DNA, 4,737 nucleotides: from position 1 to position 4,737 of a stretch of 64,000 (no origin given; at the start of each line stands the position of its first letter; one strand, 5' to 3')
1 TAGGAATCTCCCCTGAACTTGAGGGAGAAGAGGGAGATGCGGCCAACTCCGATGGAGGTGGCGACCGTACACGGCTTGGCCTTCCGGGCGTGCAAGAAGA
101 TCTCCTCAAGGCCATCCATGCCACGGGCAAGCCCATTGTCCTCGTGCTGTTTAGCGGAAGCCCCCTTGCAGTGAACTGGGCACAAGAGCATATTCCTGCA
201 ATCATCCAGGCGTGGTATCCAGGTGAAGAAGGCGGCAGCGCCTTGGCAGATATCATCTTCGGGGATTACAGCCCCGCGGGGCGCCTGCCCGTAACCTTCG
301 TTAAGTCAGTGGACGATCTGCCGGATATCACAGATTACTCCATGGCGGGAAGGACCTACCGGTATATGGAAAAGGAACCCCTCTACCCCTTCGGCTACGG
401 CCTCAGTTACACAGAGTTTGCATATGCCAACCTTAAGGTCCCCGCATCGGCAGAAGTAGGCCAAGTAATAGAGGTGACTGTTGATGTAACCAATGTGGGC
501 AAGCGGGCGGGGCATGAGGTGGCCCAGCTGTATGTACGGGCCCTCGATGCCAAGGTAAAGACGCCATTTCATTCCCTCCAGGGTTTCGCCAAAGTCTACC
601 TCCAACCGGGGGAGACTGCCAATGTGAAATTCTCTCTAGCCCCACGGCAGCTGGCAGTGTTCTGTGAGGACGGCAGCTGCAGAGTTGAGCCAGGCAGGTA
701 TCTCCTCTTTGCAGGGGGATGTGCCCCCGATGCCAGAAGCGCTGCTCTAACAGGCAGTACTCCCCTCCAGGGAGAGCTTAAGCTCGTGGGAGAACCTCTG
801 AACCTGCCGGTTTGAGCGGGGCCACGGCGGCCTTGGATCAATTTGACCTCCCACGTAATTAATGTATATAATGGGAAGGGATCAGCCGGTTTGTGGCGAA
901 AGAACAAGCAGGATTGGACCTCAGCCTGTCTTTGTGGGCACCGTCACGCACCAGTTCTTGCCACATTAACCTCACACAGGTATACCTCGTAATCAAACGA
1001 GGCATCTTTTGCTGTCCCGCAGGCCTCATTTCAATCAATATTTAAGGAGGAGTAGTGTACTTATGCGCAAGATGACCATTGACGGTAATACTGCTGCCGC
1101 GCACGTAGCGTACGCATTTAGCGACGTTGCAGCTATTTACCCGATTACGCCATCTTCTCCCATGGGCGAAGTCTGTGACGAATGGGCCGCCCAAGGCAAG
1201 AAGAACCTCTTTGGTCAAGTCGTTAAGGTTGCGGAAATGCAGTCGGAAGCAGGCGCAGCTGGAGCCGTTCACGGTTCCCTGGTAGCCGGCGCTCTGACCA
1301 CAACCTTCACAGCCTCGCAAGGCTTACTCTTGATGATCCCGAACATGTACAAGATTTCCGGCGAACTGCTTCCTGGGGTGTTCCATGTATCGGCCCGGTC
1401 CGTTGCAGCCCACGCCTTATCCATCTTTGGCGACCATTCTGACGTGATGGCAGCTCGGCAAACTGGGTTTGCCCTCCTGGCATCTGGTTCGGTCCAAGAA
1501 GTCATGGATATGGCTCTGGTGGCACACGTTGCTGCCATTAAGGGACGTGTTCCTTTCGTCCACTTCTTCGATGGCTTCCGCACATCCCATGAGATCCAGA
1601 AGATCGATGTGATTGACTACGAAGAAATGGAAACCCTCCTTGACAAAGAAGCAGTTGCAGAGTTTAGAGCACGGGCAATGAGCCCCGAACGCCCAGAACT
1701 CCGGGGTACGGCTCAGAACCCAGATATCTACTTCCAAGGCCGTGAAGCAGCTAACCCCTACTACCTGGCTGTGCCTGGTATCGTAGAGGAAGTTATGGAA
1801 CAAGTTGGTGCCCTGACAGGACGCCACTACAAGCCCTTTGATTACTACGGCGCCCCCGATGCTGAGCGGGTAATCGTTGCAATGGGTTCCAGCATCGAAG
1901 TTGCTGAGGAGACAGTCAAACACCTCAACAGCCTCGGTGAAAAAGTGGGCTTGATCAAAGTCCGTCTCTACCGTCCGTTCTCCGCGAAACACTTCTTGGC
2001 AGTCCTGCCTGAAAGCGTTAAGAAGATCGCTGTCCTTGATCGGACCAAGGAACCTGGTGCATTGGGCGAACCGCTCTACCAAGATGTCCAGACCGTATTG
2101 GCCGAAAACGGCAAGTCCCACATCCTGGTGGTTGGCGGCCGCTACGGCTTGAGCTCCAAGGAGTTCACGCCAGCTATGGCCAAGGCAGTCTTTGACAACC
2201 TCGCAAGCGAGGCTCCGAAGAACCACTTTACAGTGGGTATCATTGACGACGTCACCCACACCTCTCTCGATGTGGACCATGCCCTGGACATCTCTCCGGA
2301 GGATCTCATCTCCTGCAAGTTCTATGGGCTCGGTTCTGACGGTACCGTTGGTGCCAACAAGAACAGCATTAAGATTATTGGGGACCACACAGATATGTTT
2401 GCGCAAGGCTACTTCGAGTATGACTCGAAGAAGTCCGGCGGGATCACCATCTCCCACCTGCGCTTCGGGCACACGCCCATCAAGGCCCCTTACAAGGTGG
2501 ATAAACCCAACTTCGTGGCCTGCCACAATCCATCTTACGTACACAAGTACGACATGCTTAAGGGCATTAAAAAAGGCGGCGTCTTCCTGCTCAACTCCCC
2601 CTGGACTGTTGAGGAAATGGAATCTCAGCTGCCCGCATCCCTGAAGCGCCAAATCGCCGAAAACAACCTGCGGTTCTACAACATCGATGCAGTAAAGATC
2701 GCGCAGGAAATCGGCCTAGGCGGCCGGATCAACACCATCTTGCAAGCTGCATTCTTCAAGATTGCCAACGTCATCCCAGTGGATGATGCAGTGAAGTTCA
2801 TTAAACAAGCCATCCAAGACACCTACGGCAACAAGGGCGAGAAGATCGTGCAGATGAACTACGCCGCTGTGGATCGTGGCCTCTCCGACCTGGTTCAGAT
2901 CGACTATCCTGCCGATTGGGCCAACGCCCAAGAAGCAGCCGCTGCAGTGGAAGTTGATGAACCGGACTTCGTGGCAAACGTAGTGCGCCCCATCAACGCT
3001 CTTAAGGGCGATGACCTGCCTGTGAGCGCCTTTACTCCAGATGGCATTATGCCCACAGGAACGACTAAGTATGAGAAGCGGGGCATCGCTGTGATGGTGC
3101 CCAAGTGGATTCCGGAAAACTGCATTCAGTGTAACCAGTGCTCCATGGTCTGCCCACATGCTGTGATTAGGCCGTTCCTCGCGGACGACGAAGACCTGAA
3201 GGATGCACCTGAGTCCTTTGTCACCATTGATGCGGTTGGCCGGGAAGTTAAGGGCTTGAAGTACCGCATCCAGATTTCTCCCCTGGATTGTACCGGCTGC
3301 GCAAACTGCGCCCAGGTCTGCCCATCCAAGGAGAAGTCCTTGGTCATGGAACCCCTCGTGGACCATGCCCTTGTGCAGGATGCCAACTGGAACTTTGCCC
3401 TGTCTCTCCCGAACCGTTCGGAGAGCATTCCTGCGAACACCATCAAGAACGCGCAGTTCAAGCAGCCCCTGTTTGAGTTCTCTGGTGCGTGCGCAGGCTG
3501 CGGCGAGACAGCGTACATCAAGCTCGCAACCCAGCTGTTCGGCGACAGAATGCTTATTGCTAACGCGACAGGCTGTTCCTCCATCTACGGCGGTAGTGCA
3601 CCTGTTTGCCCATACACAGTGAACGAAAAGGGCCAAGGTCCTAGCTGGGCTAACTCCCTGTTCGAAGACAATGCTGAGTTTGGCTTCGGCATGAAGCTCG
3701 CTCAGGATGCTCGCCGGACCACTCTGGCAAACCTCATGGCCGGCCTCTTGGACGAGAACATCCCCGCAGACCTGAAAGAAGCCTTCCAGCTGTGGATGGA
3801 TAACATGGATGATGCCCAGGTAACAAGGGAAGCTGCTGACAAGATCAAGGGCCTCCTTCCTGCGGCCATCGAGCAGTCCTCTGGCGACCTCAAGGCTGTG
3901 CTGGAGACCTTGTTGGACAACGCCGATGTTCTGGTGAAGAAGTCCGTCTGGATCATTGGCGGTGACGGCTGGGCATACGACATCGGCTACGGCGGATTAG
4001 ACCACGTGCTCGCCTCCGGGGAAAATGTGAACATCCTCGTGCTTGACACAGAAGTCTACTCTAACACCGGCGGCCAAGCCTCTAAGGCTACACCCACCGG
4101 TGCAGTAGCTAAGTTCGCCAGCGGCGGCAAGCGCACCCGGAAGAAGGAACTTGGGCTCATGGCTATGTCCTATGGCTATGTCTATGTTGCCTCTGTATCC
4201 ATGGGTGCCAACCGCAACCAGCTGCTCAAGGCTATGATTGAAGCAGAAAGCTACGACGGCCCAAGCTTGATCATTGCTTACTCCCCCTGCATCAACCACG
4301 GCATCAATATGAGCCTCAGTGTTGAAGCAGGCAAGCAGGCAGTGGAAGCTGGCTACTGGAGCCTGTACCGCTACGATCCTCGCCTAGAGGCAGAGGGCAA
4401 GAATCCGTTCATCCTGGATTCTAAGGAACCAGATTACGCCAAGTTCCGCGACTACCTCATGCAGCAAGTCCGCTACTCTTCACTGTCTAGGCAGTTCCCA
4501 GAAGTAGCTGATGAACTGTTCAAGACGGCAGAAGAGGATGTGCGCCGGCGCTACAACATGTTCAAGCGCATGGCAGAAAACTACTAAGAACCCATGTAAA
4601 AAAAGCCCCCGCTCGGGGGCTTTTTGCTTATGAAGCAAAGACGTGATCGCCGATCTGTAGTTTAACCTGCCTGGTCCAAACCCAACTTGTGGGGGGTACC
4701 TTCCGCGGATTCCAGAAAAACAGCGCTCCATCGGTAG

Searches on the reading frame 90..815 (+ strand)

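Call 58: search_protein_families(library=pfam, proteins=[window:90-815:+], max_evalue=0.00001)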
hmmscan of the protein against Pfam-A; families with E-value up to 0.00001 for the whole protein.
window:90-815:+ (241 aa): 2 families
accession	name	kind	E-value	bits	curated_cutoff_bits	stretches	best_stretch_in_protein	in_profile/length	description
PF01915.27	Glyco_hydro_3_C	-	4.7e-34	118.5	31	1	2-107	100-200/200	Glycosyl hydrolase family 3 C-terminal domain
PF14310.12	Fn3-like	-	1.2e-19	70.7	25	1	143-209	1-68/71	Fibronectin type III-like domain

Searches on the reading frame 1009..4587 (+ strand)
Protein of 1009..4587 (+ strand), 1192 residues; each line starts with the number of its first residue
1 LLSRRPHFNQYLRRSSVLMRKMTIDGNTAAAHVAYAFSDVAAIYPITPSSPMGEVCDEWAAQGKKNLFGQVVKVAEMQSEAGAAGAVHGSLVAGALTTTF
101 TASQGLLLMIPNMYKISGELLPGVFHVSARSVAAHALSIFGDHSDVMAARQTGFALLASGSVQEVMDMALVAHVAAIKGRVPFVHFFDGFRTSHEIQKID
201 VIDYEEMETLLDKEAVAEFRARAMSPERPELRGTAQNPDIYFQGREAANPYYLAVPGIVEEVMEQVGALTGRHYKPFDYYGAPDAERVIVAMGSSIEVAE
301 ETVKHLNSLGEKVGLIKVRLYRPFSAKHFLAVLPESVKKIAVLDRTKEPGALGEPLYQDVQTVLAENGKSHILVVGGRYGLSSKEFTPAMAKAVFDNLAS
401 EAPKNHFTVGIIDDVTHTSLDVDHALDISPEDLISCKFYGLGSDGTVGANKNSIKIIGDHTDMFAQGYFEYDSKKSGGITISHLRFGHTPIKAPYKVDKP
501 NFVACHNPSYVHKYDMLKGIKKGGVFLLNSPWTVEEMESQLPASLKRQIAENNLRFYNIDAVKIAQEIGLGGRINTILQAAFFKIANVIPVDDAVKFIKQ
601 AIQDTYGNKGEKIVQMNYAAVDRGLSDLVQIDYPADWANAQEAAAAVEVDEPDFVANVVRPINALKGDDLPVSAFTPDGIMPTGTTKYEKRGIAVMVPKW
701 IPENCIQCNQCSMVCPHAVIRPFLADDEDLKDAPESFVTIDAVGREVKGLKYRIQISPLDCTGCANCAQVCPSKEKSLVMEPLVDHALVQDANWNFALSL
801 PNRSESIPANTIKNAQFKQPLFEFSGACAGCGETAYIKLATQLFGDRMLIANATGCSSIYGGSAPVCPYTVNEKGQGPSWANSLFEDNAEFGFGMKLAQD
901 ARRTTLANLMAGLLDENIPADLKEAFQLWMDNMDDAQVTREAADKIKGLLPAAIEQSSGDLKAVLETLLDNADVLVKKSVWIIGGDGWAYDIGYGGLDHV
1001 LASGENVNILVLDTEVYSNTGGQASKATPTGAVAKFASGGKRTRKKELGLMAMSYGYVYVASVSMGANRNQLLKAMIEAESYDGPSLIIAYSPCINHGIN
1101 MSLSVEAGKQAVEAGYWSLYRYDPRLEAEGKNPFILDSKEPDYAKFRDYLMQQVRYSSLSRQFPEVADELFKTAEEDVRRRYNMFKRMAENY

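Call 58: search_protein_families(library=pfam, proteins=[window:1009-4587:+], max_evalue=0.00001)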
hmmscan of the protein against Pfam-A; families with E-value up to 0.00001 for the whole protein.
window:1009-4587:+ (1192 aa): 13 families
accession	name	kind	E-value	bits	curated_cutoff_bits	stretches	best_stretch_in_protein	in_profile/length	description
PF01855.24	POR_N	-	4.3e-82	275.8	27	1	32-263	1-230/231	Pyruvate flavodoxin/ferredoxin oxidoreductase, thiamine diP-bdg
PF01558.24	POR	-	4.6e-35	121.8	27.4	1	442-625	1-172/173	Pyruvate ferredoxin/flavodoxin oxidoreductase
PF10371.14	EKR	-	1.3e-22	79.8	27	1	642-694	3-55/55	Domain of unknown function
PF17147.9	PFOR_II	-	2.5e-15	57.1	27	1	285-377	1-91/102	Pyruvate:ferredoxin oxidoreductase core domain II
PF02775.26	TPP_enzyme_C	-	7.1e-10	39.3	21.9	1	977-1089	46-150/151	Thiamine pyrophosphate enzyme, C-terminal TPP binding domain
PF12838.12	Fer4_7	-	1.1e-09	39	27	1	704-773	1-50/52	4Fe-4S dicluster domain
PF13187.11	Fer4_9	-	2.8e-07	30.9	27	1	704-774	1-50/52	4Fe-4S dicluster domain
PF00037.32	Fer4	-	3.9e-07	30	21.1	0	698-721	1-24/24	4Fe-4S binding domain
PF14697.11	Fer4_21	-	6.9e-07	29.7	35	0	754-773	34-53/59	4Fe-4S dicluster domain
PF13183.11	Fer4_8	-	7e-07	30.1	27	1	703-774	3-67/68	4Fe-4S dicluster domain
PF12837.12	Fer4_6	-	9.2e-07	29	25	0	697-720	1-24/24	4Fe-4S binding domain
PF13237.11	Fer4_10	-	1.3e-06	28.7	25.5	1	702-772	6-53/53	4Fe-4S dicluster domain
PF13484.11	Fer4_16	-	2e-06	28.9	30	1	704-773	1-65/66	4Fe-4S double cluster binding domain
